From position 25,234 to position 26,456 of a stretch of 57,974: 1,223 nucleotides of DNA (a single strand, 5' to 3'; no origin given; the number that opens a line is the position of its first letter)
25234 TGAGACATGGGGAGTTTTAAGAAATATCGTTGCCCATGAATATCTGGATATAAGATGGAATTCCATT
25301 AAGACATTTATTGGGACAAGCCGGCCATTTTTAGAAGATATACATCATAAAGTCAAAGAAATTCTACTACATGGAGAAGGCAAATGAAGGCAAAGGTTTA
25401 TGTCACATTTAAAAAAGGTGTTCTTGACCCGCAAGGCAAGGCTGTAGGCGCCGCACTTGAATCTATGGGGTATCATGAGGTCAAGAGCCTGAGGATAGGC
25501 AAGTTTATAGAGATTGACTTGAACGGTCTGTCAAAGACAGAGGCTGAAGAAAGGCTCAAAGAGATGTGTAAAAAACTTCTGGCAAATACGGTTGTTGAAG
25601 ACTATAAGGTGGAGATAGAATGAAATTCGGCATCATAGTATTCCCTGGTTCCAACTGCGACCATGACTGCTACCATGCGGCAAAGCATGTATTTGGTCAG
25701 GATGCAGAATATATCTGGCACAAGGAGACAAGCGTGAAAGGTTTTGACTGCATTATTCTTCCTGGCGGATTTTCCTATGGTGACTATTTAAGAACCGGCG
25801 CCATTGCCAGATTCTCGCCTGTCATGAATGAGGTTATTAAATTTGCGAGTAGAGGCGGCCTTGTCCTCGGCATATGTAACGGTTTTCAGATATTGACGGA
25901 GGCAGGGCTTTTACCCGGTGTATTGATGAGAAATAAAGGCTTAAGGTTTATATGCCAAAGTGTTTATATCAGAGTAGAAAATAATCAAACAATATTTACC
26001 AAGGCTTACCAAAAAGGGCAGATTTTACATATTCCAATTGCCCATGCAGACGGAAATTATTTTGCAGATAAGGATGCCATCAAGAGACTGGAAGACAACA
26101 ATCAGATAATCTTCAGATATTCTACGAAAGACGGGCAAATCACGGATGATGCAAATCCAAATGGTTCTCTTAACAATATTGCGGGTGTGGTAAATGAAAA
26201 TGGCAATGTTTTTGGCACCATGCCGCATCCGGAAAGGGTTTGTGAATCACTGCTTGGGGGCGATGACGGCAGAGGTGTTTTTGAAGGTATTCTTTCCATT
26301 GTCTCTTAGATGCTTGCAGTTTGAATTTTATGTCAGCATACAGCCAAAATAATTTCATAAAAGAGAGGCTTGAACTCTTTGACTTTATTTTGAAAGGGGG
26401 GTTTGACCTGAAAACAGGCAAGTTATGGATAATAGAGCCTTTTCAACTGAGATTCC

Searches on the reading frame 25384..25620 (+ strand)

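Call 3: search_protein_families(library=pfam, proteins=[window:25384-25620:+], max_evalue=1)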
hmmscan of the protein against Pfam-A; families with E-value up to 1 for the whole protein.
window:25384-25620:+ (79 aa): 4 families
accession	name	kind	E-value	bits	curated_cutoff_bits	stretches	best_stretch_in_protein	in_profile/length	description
PF02700.19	PurS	-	9.8e-33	112.6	22.2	1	2-78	1-77/77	Phosphoribosylformylglycinamidine (FGAM) synthase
PF01533.22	Tospo_nucleocap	-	0.007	16.1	27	1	3-77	60-135/249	Tospovirus nucleocapsid protein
PF23768.1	DUF7167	-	0.049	14.2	24.4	1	45-70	26-51/60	Domain of unknown function (DUF7167)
PF02424.20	ApbE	-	0.17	11.8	25.6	1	15-65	93-147/266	ApbE family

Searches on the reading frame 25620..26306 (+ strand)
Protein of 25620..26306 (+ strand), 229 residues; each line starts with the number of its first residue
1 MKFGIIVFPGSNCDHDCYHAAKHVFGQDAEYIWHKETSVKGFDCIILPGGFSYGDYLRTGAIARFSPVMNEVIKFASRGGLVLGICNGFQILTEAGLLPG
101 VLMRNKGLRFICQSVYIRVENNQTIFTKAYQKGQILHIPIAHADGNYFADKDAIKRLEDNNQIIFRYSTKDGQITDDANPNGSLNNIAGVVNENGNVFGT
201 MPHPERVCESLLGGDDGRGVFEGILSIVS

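Call 3: search_protein_families(library=pfam, proteins=[window:25620-26306:+], max_evalue=1)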
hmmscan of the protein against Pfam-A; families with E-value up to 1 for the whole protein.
window:25620-26306:+ (229 aa): 5 families
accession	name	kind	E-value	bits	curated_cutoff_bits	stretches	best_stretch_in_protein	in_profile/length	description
PF13507.12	GATase_5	-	3.2e-45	154.7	27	1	4-210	5-232/260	CobB/CobQ-like glutamine amidotransferase domain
PF07685.20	GATase_3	-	4.6e-09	36.6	27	1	31-94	29-90/196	CobB/CobQ-like glutamine amidotransferase domain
PF01965.30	DJ-1_PfpI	-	1.1e-07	32.2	26.6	1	36-100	56-115/165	DJ-1/PfpI family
PF00117.34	GATase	-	0.00038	20.6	22.8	1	33-205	37-172/190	Glutamine amidotransferase class-I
PF09825.15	BPL_N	-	0.021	14.2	24.2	1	44-88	52-91/283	Biotin-protein ligase, N terminal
